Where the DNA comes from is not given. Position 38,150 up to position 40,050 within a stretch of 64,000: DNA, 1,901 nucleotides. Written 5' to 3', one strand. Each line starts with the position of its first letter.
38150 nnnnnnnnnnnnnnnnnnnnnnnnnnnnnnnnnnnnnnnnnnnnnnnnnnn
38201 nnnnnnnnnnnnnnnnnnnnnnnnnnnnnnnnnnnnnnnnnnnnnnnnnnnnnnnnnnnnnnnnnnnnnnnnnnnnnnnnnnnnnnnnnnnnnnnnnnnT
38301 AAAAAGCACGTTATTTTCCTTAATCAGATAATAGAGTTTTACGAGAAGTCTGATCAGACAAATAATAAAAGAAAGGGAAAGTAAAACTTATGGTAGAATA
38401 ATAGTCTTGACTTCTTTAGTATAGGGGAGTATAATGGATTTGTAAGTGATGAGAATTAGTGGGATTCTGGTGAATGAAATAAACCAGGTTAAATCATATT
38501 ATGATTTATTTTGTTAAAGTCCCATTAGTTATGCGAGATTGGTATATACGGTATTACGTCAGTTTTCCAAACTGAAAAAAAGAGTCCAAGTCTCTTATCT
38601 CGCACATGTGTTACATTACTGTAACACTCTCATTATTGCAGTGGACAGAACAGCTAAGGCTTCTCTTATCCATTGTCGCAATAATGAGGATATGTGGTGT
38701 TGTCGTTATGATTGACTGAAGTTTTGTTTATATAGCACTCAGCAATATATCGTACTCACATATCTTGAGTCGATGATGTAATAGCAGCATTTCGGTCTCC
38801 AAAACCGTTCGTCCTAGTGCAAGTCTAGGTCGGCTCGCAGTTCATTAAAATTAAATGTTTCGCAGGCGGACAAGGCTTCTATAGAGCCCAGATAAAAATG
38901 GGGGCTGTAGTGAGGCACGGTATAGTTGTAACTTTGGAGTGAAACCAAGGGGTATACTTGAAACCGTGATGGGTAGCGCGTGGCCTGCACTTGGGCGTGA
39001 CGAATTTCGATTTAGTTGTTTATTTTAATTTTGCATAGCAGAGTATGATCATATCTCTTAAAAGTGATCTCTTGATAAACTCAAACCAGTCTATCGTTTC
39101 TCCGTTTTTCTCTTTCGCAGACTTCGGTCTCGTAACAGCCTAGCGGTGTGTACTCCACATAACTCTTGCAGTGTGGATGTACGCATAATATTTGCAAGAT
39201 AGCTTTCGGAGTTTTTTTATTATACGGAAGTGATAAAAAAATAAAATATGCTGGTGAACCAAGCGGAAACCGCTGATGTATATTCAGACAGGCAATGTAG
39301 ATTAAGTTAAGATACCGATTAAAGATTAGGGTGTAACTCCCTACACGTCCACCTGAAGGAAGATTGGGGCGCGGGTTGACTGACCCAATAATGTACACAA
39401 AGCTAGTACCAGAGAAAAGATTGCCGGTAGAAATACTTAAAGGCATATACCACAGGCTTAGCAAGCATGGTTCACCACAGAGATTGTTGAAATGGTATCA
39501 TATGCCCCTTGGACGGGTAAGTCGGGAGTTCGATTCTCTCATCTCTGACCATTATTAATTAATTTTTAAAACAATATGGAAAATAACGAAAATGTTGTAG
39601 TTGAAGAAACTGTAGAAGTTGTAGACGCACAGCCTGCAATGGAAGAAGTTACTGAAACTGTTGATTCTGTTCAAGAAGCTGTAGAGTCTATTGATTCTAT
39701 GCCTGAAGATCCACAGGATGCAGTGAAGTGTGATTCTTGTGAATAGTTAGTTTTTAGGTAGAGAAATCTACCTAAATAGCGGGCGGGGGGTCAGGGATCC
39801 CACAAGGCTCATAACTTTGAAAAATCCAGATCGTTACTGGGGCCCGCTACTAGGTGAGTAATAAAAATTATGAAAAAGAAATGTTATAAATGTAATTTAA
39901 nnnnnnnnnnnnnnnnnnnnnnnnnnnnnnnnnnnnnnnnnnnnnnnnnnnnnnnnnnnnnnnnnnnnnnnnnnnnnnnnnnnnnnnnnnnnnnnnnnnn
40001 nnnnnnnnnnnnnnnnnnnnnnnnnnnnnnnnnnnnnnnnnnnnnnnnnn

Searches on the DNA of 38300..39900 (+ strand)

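Call 5: search_rna_families(source=window, start=38300, end=39900, threshold=evalue, max_evalue=10, show_alignments=4)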
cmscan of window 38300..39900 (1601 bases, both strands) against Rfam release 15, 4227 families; matches with E-value up to 10: 6.
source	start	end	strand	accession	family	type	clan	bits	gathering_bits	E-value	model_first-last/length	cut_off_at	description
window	38533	38604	+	RF00005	tRNA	Gene; tRNA;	CL00001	58.3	29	1.3e-11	1-71/71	no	tRNA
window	39478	39548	+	RF00005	tRNA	Gene; tRNA;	CL00001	51.3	29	1.1e-09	1-71/71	no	tRNA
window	38993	39354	+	RF00023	tmRNA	Gene;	CL00001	46.3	47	9e-17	1-374/374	no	transfer-messenger RNA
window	38767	38837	+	RF00005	tRNA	Gene; tRNA;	CL00001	45.3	29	5e-08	1-71/71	no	tRNA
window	39541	39593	+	RF02098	DGCR5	Gene; lncRNA;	-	16.2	50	6.2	1-49/49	no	DiGeorge syndrome critical region gene 5 conserved region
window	39602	39682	+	RF02111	IS009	Gene;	-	11.3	117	9.1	1-199/199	no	IS009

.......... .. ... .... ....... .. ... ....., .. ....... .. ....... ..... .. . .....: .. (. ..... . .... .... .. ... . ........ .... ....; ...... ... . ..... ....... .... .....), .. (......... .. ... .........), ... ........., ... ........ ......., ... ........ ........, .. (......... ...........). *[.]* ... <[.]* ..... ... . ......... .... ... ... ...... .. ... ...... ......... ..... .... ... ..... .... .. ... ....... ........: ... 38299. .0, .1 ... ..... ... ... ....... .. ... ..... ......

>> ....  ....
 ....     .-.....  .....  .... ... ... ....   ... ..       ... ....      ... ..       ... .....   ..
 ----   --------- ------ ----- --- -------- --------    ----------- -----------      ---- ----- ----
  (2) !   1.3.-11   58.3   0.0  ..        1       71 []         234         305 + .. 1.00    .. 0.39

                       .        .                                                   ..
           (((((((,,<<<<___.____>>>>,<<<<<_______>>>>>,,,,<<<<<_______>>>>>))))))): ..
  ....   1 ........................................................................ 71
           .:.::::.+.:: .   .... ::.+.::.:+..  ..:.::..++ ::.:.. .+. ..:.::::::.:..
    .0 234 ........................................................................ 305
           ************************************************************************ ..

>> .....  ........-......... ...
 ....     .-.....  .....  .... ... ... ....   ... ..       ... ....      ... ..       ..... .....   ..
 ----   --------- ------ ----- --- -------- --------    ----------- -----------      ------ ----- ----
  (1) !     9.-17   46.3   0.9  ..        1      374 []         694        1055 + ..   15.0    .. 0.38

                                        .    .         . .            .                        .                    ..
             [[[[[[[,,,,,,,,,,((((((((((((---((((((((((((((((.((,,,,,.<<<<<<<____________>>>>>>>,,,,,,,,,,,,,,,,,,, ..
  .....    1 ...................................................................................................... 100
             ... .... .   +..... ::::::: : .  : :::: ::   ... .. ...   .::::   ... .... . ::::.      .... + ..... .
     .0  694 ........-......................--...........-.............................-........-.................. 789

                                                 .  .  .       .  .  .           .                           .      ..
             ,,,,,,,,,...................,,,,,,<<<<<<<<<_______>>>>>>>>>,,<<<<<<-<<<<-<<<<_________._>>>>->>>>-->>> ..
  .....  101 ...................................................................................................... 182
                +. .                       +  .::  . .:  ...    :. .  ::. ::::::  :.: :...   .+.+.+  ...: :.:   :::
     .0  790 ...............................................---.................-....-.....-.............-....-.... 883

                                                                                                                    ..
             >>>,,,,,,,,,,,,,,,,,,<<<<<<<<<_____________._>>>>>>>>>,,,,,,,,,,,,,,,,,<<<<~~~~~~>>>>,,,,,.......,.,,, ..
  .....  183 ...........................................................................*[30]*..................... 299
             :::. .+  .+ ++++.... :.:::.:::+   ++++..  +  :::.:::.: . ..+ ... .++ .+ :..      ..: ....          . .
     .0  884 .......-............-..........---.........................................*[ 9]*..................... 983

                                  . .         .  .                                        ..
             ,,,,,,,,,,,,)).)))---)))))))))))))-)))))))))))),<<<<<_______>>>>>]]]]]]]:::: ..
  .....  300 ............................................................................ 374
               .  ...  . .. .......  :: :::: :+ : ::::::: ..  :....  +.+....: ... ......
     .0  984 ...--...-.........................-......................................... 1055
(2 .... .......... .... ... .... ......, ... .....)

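Call 9: search_dna_similar(query=window:38400-39560:+, collection=phages, mode=distant, max_rows=30)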
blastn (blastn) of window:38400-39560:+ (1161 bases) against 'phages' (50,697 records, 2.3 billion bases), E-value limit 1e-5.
No match.

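Call 56: search_rna_families(source=window, start=39030, end=39300, threshold=evalue, max_evalue=10, show_alignments=3)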
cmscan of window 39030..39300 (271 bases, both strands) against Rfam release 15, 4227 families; matches with E-value up to 10: 2.
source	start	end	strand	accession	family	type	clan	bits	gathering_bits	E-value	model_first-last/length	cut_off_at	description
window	39163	39265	+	RF00267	snoR64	Gene; snRNA; snoRNA; CD-box;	-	16.3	45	3.2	1-94/94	no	Small nucleolar RNA R64/Z200 family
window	39133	39193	-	RF01310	sR7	Gene; snRNA; snoRNA; CD-box;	-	9.4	37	9.1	1-57/57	no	Small nucleolar RNA sR7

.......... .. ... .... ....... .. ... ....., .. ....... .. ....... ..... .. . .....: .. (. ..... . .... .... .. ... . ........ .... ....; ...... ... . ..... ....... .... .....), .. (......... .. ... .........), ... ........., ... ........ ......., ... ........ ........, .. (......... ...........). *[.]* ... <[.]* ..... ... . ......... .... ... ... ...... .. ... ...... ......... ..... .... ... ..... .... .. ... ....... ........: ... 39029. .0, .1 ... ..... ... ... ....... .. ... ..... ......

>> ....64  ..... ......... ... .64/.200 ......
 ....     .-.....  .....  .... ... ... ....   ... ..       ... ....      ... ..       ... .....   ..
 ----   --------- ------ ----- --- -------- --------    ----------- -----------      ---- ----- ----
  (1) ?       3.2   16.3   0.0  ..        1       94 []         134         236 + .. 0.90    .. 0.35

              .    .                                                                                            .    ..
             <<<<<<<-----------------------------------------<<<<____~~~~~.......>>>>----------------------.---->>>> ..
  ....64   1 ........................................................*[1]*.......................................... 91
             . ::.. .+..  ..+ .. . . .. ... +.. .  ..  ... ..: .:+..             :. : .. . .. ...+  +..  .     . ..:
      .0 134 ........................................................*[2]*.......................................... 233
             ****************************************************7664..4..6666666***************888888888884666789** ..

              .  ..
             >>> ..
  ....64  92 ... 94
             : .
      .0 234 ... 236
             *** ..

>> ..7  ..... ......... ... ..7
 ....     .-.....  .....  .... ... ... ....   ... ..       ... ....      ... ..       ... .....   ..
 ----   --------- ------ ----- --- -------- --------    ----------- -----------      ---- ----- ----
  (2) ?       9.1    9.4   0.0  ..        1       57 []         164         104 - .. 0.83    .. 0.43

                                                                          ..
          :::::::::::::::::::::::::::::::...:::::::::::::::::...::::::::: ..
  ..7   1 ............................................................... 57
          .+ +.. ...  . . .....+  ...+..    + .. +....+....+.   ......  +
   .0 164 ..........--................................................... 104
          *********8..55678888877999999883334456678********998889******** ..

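Call 85: search_dna_similar(query=window:38993-39354:+, collection=phages, mode=distant, max_evalue=10, max_rows=15)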
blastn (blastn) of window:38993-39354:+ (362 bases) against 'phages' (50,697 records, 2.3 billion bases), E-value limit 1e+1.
Records with a match: 3; places in all: 3; records where one place covers at least 80% of the query: 0.
Best place of each record, by identity: 95-99% 1; 90-95% 2.
By first word of the organism name: Streptococcus 2; Bacteriophage 1.
By host as written in the record: Streptococcus salivarius NU10 1; Streptococcus salivarius YU10 1; - 1.
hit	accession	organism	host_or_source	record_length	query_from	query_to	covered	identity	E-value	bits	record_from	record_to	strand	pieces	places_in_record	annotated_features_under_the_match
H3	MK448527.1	Streptococcus satellite phage Javan540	Streptococcus salivarius NU10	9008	259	283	7%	92.0%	4e+0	37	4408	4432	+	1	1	putative DNA replication protein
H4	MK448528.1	Streptococcus satellite phage Javan541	Streptococcus salivarius YU10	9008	259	283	7%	92.0%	4e+0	37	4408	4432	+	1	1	putative DNA replication protein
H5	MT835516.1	Bacteriophage sp.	human fecal samples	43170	102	124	6%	95.7%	4e+0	38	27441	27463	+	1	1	record has no annotation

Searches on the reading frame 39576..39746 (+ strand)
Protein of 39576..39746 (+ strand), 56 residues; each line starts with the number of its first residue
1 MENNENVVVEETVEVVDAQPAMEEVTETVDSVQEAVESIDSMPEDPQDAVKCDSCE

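Call 18: search_protein_families(library=pfam, proteins=[window:39576-39746:+], max_evalue=0.01)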
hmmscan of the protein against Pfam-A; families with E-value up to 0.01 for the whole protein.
window:39576-39746:+ (56 aa): 0 families

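Call 71: find_homologous_proteins(query=window:39576-39743:+, max_evalue=0.001)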
Query window:39576-39743:+: no candidate shares three 5-residue words with the query. No homologue found.
